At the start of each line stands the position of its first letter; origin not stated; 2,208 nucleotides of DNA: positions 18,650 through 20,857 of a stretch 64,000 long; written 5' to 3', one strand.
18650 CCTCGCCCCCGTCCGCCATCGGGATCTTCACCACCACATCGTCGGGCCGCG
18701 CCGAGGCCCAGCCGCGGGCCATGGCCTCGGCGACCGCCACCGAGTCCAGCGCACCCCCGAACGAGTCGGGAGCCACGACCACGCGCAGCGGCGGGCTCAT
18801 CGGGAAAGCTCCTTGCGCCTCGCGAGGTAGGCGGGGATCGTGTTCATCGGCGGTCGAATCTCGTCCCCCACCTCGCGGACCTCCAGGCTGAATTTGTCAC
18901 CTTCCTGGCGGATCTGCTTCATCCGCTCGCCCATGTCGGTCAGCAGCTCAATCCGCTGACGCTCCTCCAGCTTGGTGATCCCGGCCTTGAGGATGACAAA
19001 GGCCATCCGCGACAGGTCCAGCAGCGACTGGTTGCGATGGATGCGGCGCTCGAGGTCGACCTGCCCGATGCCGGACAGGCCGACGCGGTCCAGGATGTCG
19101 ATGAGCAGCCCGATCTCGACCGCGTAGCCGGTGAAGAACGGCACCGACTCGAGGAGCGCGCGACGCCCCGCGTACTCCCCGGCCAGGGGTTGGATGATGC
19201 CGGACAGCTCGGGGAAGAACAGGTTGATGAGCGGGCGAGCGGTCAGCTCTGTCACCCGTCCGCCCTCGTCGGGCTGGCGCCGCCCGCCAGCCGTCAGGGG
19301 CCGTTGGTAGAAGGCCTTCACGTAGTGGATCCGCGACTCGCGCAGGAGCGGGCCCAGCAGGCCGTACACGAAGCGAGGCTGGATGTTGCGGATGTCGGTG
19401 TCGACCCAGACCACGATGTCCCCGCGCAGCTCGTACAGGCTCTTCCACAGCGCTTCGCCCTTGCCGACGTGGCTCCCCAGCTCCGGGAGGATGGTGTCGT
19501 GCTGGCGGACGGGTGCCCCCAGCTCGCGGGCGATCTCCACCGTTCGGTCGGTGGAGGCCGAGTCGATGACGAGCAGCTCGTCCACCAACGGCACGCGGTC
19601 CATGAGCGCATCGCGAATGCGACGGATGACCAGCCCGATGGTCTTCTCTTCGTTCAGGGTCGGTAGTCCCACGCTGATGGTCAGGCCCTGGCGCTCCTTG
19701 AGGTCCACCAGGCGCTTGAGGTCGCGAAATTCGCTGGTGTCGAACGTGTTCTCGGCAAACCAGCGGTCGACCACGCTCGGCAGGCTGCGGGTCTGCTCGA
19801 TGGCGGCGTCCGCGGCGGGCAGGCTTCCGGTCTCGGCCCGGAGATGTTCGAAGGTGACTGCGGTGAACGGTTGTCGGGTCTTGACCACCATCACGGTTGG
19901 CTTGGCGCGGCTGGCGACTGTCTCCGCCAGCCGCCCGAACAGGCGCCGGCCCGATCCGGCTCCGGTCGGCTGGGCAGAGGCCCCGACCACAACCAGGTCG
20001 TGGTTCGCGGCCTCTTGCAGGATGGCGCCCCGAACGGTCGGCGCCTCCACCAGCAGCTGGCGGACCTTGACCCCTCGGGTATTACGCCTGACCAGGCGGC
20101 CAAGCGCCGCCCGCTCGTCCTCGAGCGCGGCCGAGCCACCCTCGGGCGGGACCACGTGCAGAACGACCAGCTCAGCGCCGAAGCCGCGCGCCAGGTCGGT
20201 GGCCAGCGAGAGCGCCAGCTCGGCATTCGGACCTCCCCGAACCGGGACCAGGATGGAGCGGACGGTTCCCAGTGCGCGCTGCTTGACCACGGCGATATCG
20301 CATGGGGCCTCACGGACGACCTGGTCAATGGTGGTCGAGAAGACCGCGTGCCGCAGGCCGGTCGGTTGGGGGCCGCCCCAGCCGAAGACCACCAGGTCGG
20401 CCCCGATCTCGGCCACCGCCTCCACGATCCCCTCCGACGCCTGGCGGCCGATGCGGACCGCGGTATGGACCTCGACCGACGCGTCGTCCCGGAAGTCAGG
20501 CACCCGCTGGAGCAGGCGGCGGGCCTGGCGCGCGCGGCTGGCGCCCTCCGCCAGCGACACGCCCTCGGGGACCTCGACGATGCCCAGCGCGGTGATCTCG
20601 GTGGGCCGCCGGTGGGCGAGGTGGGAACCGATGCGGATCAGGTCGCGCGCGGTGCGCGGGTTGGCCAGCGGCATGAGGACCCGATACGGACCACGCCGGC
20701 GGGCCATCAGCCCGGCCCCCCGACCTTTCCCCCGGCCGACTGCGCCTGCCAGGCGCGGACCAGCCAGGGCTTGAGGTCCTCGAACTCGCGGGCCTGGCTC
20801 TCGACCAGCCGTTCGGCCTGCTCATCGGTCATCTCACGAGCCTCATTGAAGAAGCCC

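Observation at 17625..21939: Operon: GT-A glycosyltransferase -> tandem-USP::GpgS-like fusion -> glycerate kinase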

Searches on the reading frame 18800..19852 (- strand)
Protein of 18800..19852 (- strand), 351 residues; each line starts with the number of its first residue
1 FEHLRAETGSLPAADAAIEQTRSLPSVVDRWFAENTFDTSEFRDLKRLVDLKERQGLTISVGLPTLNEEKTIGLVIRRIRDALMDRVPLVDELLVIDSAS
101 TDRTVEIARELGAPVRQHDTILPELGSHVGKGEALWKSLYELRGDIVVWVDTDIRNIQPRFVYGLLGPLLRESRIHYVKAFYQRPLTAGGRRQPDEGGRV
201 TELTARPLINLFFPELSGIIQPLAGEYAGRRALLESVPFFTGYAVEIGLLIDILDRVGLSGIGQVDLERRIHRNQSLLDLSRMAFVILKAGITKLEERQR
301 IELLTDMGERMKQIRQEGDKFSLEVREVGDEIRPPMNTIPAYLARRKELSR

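Call 33: search_solved_structures(query=window:18800-19852:-, max_evalue=1e-20, show_alignments=5)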
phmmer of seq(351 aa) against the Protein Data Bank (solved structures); distinct sequences matched with E-value up to 1e-20: 7.
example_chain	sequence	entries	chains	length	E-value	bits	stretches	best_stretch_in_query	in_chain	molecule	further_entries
3f1y_A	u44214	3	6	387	1.2e-74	254.6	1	25-308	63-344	Mannosyl-3-phosphoglycerate synthase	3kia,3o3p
7pdo_A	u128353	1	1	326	2.7e-72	246.9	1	30-345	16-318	Glucosyl-3-phosphoglycerate synthase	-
7p5l_A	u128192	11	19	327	2.7e-72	246.9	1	30-345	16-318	Glucosyl-3-phosphoglycerate synthase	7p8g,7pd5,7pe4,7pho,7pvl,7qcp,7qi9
3ckj_A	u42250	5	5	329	8.7e-65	222.2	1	29-289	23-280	Putative uncharacterized protein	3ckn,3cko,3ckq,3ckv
4y6n_A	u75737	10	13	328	2.1e-59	204.5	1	54-288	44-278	Glucosyl-3-phosphoglycerate synthase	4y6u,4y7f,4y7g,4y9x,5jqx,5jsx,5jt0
3e25_A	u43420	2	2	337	2.2e-59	204.5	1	54-288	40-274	Putative uncharacterized protein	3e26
4ddz_A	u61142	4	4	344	2.4e-59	204.3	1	54-288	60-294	GLUCOSYL-3-PHOSPHOGLYCERATE SYNTHASE (GpgS) | Glucosyl-3-phosphoglycerate synthase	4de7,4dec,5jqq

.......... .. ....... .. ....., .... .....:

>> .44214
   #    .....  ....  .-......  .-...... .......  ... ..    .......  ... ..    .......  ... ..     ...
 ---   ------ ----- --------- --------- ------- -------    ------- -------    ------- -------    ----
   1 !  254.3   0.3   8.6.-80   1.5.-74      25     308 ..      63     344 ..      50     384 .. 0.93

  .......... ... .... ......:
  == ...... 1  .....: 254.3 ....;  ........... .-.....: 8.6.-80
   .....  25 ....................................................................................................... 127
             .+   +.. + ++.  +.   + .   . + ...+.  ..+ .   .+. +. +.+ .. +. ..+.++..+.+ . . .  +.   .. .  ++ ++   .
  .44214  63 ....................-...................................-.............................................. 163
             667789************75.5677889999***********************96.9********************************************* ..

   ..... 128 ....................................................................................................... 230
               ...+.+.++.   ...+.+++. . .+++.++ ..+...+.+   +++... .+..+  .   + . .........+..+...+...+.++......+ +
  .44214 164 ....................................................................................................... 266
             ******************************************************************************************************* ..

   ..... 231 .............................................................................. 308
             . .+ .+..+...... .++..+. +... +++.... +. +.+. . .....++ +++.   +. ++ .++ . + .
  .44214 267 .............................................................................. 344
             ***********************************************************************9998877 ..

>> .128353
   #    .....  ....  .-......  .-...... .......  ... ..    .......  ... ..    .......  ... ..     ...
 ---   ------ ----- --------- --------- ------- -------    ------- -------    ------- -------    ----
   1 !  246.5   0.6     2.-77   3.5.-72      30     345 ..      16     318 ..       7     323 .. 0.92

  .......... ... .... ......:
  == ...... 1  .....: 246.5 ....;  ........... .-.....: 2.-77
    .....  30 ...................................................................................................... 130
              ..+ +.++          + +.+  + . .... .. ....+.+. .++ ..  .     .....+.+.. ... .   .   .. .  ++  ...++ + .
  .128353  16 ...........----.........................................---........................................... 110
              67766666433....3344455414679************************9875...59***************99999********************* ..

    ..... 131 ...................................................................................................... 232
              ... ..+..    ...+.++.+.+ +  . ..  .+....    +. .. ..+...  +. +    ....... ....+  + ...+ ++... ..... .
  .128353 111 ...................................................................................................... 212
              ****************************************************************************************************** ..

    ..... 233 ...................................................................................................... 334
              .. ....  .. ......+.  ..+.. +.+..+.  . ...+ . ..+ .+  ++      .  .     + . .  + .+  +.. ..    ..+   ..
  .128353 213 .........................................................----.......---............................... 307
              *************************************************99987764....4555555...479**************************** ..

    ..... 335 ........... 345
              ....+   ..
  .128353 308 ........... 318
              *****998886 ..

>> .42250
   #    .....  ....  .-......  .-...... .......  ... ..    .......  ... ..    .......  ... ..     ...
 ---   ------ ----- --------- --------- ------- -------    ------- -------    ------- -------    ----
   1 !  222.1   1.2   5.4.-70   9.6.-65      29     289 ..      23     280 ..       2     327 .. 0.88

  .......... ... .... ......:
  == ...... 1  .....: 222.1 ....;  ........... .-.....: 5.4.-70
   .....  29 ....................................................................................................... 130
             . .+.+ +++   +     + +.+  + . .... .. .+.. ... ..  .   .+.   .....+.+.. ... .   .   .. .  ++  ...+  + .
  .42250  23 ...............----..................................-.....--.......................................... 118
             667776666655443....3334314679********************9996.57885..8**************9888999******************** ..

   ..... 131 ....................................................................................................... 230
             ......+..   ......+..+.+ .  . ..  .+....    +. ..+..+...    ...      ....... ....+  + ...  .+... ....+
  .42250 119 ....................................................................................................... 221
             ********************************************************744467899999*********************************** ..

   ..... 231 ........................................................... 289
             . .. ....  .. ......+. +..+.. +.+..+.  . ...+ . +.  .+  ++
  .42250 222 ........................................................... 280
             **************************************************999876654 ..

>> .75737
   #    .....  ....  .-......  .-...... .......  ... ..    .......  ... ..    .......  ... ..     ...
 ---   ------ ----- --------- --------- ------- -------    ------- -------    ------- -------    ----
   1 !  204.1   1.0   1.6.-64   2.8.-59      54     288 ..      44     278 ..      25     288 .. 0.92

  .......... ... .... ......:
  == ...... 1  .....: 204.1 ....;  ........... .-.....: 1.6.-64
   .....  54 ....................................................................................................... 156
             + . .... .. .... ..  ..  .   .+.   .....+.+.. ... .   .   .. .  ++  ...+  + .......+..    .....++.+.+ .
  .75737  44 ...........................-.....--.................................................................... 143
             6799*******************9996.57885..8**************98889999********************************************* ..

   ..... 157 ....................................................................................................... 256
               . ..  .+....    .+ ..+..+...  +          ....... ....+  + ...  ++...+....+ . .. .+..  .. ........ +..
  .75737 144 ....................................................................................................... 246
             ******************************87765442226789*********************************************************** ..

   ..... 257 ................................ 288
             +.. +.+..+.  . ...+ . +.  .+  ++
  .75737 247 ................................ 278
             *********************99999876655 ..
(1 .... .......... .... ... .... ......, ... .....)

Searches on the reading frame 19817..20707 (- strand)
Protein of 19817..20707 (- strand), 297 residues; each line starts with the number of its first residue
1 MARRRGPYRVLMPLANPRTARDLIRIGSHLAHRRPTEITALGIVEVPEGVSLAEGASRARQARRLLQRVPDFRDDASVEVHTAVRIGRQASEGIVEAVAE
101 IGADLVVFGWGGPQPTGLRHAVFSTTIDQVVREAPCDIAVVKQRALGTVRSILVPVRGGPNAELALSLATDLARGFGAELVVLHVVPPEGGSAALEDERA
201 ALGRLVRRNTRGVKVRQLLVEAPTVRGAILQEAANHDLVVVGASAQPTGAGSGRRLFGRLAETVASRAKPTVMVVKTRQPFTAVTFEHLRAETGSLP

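Call 72: search_solved_structures(query=window:19817-20707:-, max_evalue=0.1, show_alignments=2)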
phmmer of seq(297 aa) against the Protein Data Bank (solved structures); distinct sequences matched with E-value up to 0.1: 2.
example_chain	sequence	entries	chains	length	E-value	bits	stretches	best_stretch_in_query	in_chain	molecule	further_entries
4wny_A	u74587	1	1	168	0.0028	20.3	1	87-145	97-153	Universal stress protein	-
3s3t_A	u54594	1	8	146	0.035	16.7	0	57-141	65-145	Nucleotide-binding protein, universal stress protein UspA family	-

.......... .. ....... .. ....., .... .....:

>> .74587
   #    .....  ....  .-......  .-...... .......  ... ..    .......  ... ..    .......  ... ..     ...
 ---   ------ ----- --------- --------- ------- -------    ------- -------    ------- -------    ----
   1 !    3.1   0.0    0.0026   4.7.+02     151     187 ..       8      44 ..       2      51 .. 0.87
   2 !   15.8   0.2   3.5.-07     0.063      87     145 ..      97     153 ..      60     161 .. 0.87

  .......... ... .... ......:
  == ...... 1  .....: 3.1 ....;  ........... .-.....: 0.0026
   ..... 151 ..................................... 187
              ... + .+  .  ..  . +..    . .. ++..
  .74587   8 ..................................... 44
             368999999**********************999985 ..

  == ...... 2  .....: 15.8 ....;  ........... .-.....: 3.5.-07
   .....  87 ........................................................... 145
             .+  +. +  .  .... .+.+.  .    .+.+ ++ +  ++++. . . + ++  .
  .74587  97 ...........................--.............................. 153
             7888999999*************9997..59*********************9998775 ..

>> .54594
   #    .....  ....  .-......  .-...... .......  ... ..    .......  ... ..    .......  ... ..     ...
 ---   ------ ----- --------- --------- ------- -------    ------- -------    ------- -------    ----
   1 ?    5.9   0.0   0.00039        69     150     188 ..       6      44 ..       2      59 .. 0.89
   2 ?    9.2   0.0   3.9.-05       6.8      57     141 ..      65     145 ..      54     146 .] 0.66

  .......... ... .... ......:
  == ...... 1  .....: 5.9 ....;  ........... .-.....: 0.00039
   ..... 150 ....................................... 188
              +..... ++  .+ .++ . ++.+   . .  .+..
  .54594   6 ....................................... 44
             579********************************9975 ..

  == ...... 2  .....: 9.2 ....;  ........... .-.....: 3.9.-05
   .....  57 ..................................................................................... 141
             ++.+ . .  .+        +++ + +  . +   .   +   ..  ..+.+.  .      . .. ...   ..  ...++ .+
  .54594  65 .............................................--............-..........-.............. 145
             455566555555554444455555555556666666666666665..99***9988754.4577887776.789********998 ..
